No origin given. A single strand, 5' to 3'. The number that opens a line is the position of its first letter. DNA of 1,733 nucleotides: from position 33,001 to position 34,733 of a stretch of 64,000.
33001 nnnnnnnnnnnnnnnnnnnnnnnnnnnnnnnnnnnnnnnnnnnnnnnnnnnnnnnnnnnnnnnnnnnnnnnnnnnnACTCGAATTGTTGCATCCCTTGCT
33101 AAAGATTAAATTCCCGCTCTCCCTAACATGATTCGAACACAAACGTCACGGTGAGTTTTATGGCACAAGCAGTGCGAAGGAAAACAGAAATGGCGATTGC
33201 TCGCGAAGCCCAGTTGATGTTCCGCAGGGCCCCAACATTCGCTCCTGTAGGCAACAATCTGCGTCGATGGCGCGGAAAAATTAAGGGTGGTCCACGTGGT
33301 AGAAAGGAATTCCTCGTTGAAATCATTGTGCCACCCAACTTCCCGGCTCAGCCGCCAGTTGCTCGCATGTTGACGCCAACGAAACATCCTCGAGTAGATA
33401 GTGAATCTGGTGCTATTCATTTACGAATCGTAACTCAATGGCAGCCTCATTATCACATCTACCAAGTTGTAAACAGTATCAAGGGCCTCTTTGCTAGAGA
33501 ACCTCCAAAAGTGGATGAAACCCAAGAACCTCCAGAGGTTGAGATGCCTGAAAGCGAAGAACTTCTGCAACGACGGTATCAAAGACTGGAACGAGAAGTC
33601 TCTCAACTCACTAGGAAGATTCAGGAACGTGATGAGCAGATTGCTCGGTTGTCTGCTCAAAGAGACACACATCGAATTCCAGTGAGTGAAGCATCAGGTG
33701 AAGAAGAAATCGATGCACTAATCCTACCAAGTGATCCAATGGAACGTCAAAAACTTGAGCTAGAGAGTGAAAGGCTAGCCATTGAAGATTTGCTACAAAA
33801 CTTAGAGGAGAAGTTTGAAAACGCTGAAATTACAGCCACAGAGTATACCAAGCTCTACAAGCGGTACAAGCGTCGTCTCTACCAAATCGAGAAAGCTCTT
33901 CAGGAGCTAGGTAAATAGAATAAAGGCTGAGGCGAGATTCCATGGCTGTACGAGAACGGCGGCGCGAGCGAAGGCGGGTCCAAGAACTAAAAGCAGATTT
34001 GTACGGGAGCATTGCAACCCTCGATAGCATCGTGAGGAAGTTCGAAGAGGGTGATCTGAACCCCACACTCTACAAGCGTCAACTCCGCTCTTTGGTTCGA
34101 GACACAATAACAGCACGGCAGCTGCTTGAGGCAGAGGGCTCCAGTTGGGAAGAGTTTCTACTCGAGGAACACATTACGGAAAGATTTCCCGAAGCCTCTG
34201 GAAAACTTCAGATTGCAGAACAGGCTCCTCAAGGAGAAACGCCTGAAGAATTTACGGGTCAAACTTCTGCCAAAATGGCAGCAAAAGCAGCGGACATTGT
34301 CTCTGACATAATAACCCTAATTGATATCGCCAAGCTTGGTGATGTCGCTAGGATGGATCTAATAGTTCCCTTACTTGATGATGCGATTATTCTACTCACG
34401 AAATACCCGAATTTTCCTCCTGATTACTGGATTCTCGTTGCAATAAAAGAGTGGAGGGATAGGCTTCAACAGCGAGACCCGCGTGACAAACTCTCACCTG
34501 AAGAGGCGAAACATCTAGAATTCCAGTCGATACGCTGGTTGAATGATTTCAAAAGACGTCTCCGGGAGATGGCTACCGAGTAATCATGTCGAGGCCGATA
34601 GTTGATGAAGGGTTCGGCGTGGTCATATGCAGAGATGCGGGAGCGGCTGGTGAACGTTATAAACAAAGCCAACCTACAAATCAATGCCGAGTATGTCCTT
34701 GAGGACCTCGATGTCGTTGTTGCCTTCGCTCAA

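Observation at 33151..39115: Contiguous ESCRT-I, ESCRT-II, Vps4 and ESCRT-III gene block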

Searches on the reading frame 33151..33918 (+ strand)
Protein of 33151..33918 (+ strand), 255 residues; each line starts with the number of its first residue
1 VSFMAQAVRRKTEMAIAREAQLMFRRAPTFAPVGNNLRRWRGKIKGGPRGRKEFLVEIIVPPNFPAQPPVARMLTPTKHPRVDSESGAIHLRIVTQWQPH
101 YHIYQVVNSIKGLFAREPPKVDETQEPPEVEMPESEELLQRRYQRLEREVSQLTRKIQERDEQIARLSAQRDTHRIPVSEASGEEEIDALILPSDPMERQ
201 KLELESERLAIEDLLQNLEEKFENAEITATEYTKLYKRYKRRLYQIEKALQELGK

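Call 3: search_protein_families(library=pfam, max_evalue=0.1, proteins=[window:33151-33918:+])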
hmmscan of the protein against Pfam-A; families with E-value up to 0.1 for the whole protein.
window:33151-33918:+ (255 aa): 8 families
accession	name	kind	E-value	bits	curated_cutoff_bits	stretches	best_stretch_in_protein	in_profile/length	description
PF00179.31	UQ_con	-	2.4e-15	56.8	27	1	23-119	16-112/140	Ubiquitin-conjugating enzyme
PF09454.15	Vps23_core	-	2.1e-07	31.2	26.8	1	191-239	3-51/64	Vps23 core domain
PF05743.18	UEV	-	0.00071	19.9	27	1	54-119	50-120/121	UEV domain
PF13870.11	CCDC113_CCDC96_CC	-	0.0079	16.4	31.6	1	135-169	36-70/177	CCDC113/CCDC96, coiled-coil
PF02996.22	Prefoldin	-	0.024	15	23.2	1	129-170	72-113/120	Prefoldin subunit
PF08946.15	Osmo_CC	-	0.046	14.5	24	1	134-172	5-36/46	Osmosensory transporter coiled coil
PF00261.25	Tropomyosin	-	0.051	13.5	38.6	0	122-252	16-136/242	Tropomyosin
PF04977.20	DivIC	-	0.075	13.3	28.9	1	140-172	16-48/80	Septum formation initiator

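Call 29: search_solved_structures(query=window:33151-33918:+, max_evalue=0.01, show_alignments=2)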
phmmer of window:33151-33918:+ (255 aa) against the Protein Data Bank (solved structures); distinct sequences matched with E-value up to 0.01: 241 (the best 60 are shown).
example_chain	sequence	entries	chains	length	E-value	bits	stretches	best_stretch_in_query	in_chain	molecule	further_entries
2f4z_A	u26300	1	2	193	5e-12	49.5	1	32-123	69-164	TgTwinScan_2721 - E2 domain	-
1z2u_A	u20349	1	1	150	1.1e-08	38.6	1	18-152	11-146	Ubiquitin-conjugating enzyme E2 2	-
7xed_A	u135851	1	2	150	1.2e-08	38.4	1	29-127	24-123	UBC core domain-containing protein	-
2ayv_A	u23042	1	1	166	2.2e-08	37.5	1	30-152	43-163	ubiquitin-conjugating enzyme E2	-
6w9d_A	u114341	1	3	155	2.9e-08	37.2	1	30-153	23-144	Ubiquitin-conjugating enzyme E2 D2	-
5d0k_A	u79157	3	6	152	4e-08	36.7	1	29-152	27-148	Ubiquitin-conjugating enzyme E2 D2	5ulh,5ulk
5d0m_A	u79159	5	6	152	4.3e-08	36.6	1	30-152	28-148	Ubiquitin-conjugating enzyme E2 D2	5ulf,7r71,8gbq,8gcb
2pwq_A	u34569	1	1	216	4.4e-08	36.6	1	35-132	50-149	Ubiquitin conjugating enzyme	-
2oxq_A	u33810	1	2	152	5.1e-08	36.4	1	18-152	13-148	Ubiquitin-conjugating enzyme E2D 1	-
5tut_A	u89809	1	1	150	5.6e-08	36.3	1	30-148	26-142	Ubiquitin-conjugating enzyme E2 D1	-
1yh2_A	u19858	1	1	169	5.6e-08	36.3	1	41-123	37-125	HSPC150 protein similar to ubiquitin-conjugating enzyme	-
5ngz_A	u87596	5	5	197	5.6e-08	36.2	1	41-131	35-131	Ubiquitin-conjugating enzyme E2 T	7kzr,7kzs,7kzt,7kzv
6jb7_A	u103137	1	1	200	6e-08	36.1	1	32-124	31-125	Ubiquitin-conjugating enzyme E2 K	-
4ccg_A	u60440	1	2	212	6e-08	36.1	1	41-128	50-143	UBIQUITIN-CONJUGATING ENZYME E2 T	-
6jb6_A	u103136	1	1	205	6.1e-08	36.1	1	32-124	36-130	Ubiquitin-conjugating enzyme E2 K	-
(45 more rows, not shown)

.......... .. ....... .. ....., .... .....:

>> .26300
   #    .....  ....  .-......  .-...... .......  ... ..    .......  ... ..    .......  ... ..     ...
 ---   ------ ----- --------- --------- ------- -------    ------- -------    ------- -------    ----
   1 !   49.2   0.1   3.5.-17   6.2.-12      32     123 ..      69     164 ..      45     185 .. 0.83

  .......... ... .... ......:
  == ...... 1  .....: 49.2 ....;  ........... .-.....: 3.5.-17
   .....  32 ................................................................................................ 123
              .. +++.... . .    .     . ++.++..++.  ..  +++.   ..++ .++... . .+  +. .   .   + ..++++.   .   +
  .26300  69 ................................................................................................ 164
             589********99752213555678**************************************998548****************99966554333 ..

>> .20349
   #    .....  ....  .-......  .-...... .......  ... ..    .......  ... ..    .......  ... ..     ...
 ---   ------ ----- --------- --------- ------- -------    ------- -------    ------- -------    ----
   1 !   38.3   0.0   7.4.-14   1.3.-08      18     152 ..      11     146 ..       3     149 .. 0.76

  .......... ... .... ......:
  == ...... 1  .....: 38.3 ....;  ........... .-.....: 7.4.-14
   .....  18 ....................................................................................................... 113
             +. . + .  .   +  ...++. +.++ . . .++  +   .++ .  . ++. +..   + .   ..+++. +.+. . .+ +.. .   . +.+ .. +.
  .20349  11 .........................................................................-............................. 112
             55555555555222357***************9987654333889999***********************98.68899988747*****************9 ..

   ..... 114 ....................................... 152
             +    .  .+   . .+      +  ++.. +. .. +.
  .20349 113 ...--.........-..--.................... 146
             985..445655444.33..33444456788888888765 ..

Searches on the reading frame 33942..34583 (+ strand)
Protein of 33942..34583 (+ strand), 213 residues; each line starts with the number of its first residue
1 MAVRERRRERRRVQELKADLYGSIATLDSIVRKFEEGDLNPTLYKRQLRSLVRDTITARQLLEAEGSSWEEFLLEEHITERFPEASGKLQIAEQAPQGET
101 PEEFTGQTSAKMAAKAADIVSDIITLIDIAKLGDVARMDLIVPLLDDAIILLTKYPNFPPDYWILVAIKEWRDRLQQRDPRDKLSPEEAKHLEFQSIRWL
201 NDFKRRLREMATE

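Call 3: search_protein_families(library=pfam, max_evalue=0.1, proteins=[window:33942-34583:+])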
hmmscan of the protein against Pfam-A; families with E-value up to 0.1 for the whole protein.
window:33942-34583:+ (213 aa): 1 family
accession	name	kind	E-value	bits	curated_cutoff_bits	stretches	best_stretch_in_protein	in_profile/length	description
PF03997.17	VPS28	-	1.3e-12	48.3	24.5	1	18-195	2-176/188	VPS28 protein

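Call 39: search_solved_structures(query=window:33942-34583:+, max_evalue=1, show_alignments=1)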
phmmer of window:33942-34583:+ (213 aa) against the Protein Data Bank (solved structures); distinct sequences matched with E-value up to 1: 1.
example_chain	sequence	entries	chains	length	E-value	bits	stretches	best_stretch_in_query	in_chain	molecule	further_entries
2j9w_A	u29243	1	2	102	5.6e-05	26.3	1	116-207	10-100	VPS28-PROV PROTEIN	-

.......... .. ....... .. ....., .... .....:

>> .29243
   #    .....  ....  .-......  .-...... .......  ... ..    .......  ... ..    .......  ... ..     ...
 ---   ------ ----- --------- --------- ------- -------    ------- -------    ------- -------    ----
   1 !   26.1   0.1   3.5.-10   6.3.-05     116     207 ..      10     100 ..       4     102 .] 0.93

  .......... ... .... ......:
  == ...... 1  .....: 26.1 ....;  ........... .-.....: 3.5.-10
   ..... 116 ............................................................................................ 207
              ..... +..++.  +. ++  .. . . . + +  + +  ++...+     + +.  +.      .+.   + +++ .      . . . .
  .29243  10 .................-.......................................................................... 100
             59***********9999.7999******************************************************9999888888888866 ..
